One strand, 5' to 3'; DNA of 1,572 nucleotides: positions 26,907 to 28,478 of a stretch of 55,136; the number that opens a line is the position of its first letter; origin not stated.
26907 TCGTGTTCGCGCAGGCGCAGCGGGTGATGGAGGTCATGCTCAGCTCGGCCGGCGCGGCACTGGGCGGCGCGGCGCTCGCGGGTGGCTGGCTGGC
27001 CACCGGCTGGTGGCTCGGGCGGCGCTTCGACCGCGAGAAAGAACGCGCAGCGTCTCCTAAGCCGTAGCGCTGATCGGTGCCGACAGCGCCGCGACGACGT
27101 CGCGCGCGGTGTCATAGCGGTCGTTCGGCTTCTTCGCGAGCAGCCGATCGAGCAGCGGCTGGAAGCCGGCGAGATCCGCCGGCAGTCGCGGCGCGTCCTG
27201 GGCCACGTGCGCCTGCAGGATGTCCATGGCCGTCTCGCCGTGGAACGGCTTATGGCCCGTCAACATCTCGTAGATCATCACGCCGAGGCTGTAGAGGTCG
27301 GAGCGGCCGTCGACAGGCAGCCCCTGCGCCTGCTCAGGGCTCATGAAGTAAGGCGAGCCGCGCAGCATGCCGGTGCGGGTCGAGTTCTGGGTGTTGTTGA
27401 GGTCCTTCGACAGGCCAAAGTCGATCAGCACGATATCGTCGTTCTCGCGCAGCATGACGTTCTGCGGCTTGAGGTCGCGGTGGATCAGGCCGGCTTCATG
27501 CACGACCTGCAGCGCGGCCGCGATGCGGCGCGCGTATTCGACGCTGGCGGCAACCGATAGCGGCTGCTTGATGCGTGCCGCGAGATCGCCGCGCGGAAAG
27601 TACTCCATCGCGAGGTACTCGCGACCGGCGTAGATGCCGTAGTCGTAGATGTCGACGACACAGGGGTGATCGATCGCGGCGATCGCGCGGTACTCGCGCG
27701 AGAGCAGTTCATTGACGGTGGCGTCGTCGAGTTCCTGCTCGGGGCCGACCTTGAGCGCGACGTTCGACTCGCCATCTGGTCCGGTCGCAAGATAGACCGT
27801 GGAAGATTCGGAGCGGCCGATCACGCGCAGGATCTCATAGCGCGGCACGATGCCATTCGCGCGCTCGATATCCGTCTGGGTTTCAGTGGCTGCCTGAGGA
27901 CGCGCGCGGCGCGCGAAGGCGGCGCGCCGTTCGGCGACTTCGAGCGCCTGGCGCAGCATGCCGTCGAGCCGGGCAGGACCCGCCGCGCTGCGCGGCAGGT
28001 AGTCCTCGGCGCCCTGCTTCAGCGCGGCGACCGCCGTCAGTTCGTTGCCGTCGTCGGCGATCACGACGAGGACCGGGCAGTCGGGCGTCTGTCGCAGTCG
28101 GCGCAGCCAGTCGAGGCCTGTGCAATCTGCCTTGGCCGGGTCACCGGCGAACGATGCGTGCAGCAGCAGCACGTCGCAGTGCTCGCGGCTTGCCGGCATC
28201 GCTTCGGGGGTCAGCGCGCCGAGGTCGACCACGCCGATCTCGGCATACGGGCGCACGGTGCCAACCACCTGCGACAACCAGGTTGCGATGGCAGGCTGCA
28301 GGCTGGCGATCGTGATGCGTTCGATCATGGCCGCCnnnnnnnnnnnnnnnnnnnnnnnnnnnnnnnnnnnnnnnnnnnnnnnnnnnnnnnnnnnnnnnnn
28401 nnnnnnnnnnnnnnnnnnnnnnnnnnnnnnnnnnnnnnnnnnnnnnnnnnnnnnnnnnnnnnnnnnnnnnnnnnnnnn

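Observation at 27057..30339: Receiver-TM-repeat-TonB_C protein paired with a pseudo-receiver Ser/Thr kinase: candidate undescribed trans-envelope signalling module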

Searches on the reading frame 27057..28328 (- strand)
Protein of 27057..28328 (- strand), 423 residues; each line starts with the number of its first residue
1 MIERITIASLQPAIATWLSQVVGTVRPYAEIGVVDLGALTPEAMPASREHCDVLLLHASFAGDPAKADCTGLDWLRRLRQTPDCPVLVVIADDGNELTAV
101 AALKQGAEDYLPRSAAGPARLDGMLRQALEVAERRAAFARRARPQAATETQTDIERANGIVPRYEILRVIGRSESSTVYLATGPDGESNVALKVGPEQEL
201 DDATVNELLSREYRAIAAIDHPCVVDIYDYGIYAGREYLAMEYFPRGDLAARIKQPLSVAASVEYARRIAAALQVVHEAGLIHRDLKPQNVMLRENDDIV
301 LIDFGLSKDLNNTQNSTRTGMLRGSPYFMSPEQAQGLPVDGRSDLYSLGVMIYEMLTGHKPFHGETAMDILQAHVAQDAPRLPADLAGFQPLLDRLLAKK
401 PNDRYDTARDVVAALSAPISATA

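Call 3: search_protein_families(library=pfam, proteins=[window:27057-28328:-], max_evalue=1)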
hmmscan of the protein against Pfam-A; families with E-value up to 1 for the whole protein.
window:27057-28328:- (423 aa): 12 families
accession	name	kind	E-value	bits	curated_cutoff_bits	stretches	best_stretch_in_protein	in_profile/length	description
PF00069.31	Pkinase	-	4.1e-45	154.7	31.7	1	164-406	1-253/263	Protein kinase domain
PF07714.23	PK_Tyr_Ser-Thr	-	2.7e-32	112.5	23.1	1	166-404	3-248/258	Protein tyrosine and serine/threonine kinase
PF01636.29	APH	-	4.7e-07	30.3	23.2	2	278-307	167-197/239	Phosphotransferase enzyme family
PF03109.22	ABC1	-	3.3e-06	26.9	22.9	1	233-315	139-222/244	ABC1 atypical kinase-like domain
PF01163.29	RIO1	-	9.5e-06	25.8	22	1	235-309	79-153/187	RIO domain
PF17667.7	Pkinase_fungal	-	1.7e-05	24.2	24.1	1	269-345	296-376/387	Fungal protein kinase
PF06293.20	Kdo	-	0.00028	20.8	21.3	1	251-305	110-167/207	Lipopolysaccharide kinase (Kdo/WaaP) family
PF00072.30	Response_reg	-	0.00053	20.6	30.2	1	68-113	54-99/111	Response regulator receiver domain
PF19974.5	TCAD9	-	0.012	15.3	40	1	277-305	295-322/429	Ternary complex associated domain 9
PF01633.27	Choline_kinase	-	0.09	12.5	29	1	280-305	163-189/300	Choline/ethanolamine kinase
PF14531.12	Kinase-like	-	0.14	11.9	25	1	268-365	156-254/289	Kinase-like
PF12330.14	Haspin_kinase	-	0.16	11.4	25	1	283-308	229-254/364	Haspin like kinase domain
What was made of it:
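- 27057..28328 (-): Gene B: pseudo-receiver + Hanks Ser/Thr kinase, 423 aa, no TM helix. Pfam Pkinase 154.7 bits (call 3).
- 27903..28319 (-): Pseudo-receiver domain of B, residues 4-142. The acceptor position is Leu/His, and Lys is replaced by Arg. Response_reg is sub-threshold here (20.6 bits) (call 3).
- On Hanks-type Ser/Thr kinase: gene B: Pkinase scores 154.7 bits (call 3).
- Checked: Pkinase scores E 4e-45 (call 3).
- The receiver of the window protein has Ala at the Thr/Ser switch position and fails Pfam's Response_reg model (call 3).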

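Call 4: search_protein_families(library=ncbifam, proteins=[window:27057-28328:-], max_evalue=1)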
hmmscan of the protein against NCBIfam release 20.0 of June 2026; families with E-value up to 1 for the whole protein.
window:27057-28328:- (423 aa): 52 families (the best 25 are shown)
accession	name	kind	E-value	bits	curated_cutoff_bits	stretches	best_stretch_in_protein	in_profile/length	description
NF033483.0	PknB_PASTA_kin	equivalog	3e-67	227.9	450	1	162-417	7-267/563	Stk1 family PASTA domain-containing Ser/Thr kinase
NF052427.1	StpK7MSMEG_1200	equivalog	4.8e-50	170.6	900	1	163-418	8-268/601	serine/threonine protein kinase StpK7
NF047741.1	antiphage_MADS6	equivalog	2.7e-40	138.5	460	2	249-420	285-462/612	methylation-associated defense system protein kinase MAD6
TIGR03903.1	TOMM_kin_cyc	equivalog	1.6e-32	112.4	705.75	1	188-413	4-242/1267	TOMM system kinase/cyclase fusion protein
NF038150.1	lanthi_synth_IV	equivalog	1.8e-30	106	650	1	144-415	170-453/851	class IV lanthionine synthetase LanL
NF053615.1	SerThrKinAfsKStmc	equivalog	5.4e-30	104.7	1300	1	163-416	14-265/809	protein serine/threonine kinase AfsK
NF009651.0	PRK13184.1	equivalog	9.4e-26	90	839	1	163-416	3-288/932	serine/threonine-protein kinase PknD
NF033442.0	BREX_PglW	equivalog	8.1e-22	76.8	990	1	152-411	502-762/1391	BREX system serine/threonine kinase PglW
NF038151.1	lanthi_synth_III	equivalog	9.9e-19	67.2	575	1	156-384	215-452/833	class III lanthionine synthetase LanKC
TIGR03724.2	arch_bud32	equivalog_domain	7.9e-12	45.1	125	1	199-314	30-138/193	KEOPS complex kinase/ATPase Bud32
NF007174.0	PRK09605.1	equivalog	5.8e-09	35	447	1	198-312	372-478/535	bifunctional N(6)-L-threonylcarbamoyladenine synthase/serine/threonine protein kinase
NF043056.1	T4SS_LegK1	equivalog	2.9e-08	32.8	550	1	256-353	184-281/516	Dot/Icm T4SS effector kinase LegK1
NF058632.1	SerThrKinPrkT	equivalog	9.8e-08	31.4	280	1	163-305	22-163/322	serine/threonine protein kinase PrkT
NF011460.0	PRK14879.1-1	equivalog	1.9e-07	30.5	199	1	239-314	88-164/232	Kae1-associated kinase Bud32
NF011463.0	PRK14879.1-4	equivalog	3.3e-07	30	188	1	199-308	55-161/237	Kae1-associated kinase Bud32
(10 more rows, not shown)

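Call 17: find_homologous_proteins(query=window:27057-28328:-, max_evalue=0.001)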
Query window:27057-28328:- (423 aa): 5201 proteins with E <= 0.001 among 8000 candidates; the best 120 are listed.
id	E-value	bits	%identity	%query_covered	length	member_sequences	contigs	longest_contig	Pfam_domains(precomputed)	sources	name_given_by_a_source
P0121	1.2e-272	922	99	100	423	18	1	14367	PF07714.24,PF00069.32,PF03109.23,PF01163.29,PF17667.8,PF01636.30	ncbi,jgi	jgi:DNA-binding NarL/FixJ family response regulator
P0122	6.3e-249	844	91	100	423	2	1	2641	PF07714.24,PF00069.32,PF03109.23,PF01163.29,PF17667.8,PF01636.30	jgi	jgi:DNA-binding NarL/FixJ family response regulator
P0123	5.4e-247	837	90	100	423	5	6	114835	PF07714.24,PF00069.32,PF03109.23,PF01163.29,PF17667.8,PF01636.30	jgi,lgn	jgi:DNA-binding NarL/FixJ family response regulator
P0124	6.4e-228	775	85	97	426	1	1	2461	PF07714.24,PF00069.32,PF03109.23,PF01636.30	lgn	-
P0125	6.1e-207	705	78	99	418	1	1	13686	PF07714.24,PF00069.32,PF03109.23,PF01163.29,PF17667.8,PF01636.30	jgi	jgi:CheY-like chemotaxis protein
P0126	7.8e-207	705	78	100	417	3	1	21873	PF07714.24,PF00069.32,PF03109.23,PF17667.8,PF01636.30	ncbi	-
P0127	1.7e-206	704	78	100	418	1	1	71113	PF07714.24,PF00069.32,PF03109.23,PF01163.29,PF17667.8,PF01636.30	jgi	jgi:DNA-binding response OmpR family regulator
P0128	1.3e-203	695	77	100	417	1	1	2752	PF07714.24,PF00069.32,PF03109.23,PF01163.29,PF01636.30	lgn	-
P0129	2.4e-203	694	77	100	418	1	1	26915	PF07714.24,PF00069.32,PF03109.23,PF01163.29,PF01636.30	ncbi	-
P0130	5.7e-199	679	76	100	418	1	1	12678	PF07714.24,PF00069.32,PF03109.23,PF01163.29,PF01636.30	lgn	-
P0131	5.6e-195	666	73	100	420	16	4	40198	PF07714.24,PF00069.32,PF03109.23,PF01636.30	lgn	-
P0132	1.3e-193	662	74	100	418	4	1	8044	PF07714.24,PF00069.32,PF03109.23,PF01163.29,PF01636.30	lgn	-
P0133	2.5e-175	601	64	98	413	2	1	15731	PF07714.24,PF00069.32,PF01636.30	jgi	jgi:DNA-binding NarL/FixJ family response regulator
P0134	6.9e-169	580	75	61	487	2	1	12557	PF07714.24,PF00069.32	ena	-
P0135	5.0e-167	574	74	61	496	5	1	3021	PF06293.21,PF07714.24,PF00069.32,PF03109.23,PF01636.30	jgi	jgi:DNA-binding NarL/FixJ family response regulator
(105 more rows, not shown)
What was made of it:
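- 27903..28319 (-): In the precomputed Pfam list it is recorded for many distant orthologues (call 17).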

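Call 49: predict_structure(alignment_id=A3)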
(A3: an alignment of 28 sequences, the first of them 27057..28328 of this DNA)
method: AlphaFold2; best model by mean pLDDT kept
length: 423 residues; sequences in the alignment: 28
mean_pLDDT: 82.6   pTM: 0.61
mean pLDDT of the five models: 82.6, 82.4, 82.3, 80.4, 80.2
residues with pLDDT >= 90: 187; 70-90: 162; 50-70: 40; < 50: 34
segments of 3 or more residues with pLDDT < 50: 144-158, 307-321, 420-423
pLDDT, mean of each block of 10 residues (from residue 1): 87 89 83 85 67 93 82 89 89 90 93 85 88 78 47 47 79 82 79 77 60 79 90 80 91 91 96 93 90 92 64 36 77 88 96 96 91 94 94 97 96 83 35
secondary structure, 60 per line:
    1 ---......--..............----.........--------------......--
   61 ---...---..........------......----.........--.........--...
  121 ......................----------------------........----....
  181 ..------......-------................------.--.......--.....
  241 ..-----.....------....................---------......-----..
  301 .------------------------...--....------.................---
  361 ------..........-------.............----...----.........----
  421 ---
elements in order: E4-9 H12-25 E30-35 E53-58 H70-79 E86-91 H96-104 E107-112 H118-142 E165-172 E177-182 E189-194 H202-217 E227-233 E236-242 H249-252 H259-278 E291-293 E299-301 H331-334 H341-357 H367-376 H384-396 H408-416
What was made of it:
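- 27057..28328 (-): AlphaFold model pLDDT 82.6 (call 49).
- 27903..28319 (-): (beta/alpha)5 fold in the model (call 49).
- Closest known: Receiver-Ser/Thr kinase fusion proteins. Same: Gene B has an N-terminal receiver fold followed by a Hanks kinase (calls 3, 17, 49).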

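Call 55: fold_search(model_id=the predicted structure, library=pdb)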
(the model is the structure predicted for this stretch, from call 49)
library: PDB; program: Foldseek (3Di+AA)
matches with E <= 10: 2000; with E <= 0.001: 2000
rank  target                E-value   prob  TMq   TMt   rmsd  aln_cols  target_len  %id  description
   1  4eqm_D                1.4e-22  1.00  0.53  0.82   2.7       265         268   29  Structural analysis of Staphylococcus aureus serine/threonine kinase PknB (released 2012-06-27)
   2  6i2p_A                3.8e-22  1.00  0.51  0.76   4.1       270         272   32  Crystal structure of the Mycobacterium tuberculosis PknB kinase domain (L33E mutant) in complex with its substrate Gar (released 2019-05-22)
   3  6i2p_B                4.7e-22  1.00  0.50  0.76   4.0       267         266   32  Crystal structure of the Mycobacterium tuberculosis PknB kinase domain (L33E mutant) in complex with its substrate Gar (released 2019-05-22)
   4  6b2p                  8.9e-22  1.00  0.51  0.83   2.4       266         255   32  Dual Inhibition of the Essential Protein Kinases A and B in Mycobacterium tuberculosis (released 2018-02-14)
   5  9ymt                  1.0e-21  1.00  0.52  0.79   3.3       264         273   30  Staphylococcus aureus serine/threonine kinase Stk1 with inhibitor GW779439X (released 2026-03-11)
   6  3oro                  2.7e-21  1.00  0.50  0.74   4.1       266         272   33  Mycobacterium tuberculosis PknB kinase domain L33D mutant (crystal form 4) (released 2010-12-15)
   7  3ork                  2.8e-21  1.00  0.50  0.75   4.6       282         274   31  Mycobacterium tuberculosis PknB kinase domain L33D mutant (crystal form 2) (released 2010-12-15)
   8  4eqm_A                4.2e-21  1.00  0.53  0.82   2.6       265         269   29  Structural analysis of Staphylococcus aureus serine/threonine kinase PknB (released 2012-06-27)
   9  3orm                  4.5e-21  1.00  0.50  0.78   3.6       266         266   32  Mycobacterium tuberculosis PknB kinase domain D76A mutant (released 2010-12-15)
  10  5u94                  1.2e-20  1.00  0.52  0.81   2.9       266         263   33  Crystal structure of the Mycobacterium tuberculosis PASTA kinase PknB in complex with the potential theraputic kinase in (released 2017-12-20)
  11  3f69_B                1.7e-20  1.00  0.51  0.75   3.6       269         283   32  Crystal structure of the Mycobacterium tuberculosis PknB mutant kinase domain in complex with KT5720 (released 2008-12-02)
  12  1o6y                  2.0e-20  1.00  0.52  0.82   2.6       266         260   33  Catalytic domain of PknB kinase from Mycobacterium tuberculosis (released 2003-01-30)
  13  3ori_A                2.4e-20  1.00  0.51  0.78   3.4       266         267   33  Mycobacterium tuberculosis PknB kinase domain L33D mutant (crystal form 1) (released 2010-12-15)
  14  8p5g_A                3.3e-20  1.00  0.52  0.79   3.7       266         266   30  Kinase domain of wild type human ULK1 in complex with compound CCT241533 (released 2024-06-05)
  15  6b2q_B                4.7e-20  1.00  0.53  0.83   2.9       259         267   31  Dual Inhibition of the Essential Protein Kinases A and B in Mycobacterium tuberculosis (released 2018-02-14)
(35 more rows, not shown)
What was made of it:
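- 27057..28328 (-): PknB-like fold (call 55).
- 27111..27839 (-): Kinase catalytic domain of B, residues 164-406. K193, E212, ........, DFG and SPE are invariant. The Gly-rich loop is degenerate (GxSxxxxVY). Foldseek PknB, 32-33% identity (call 55).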
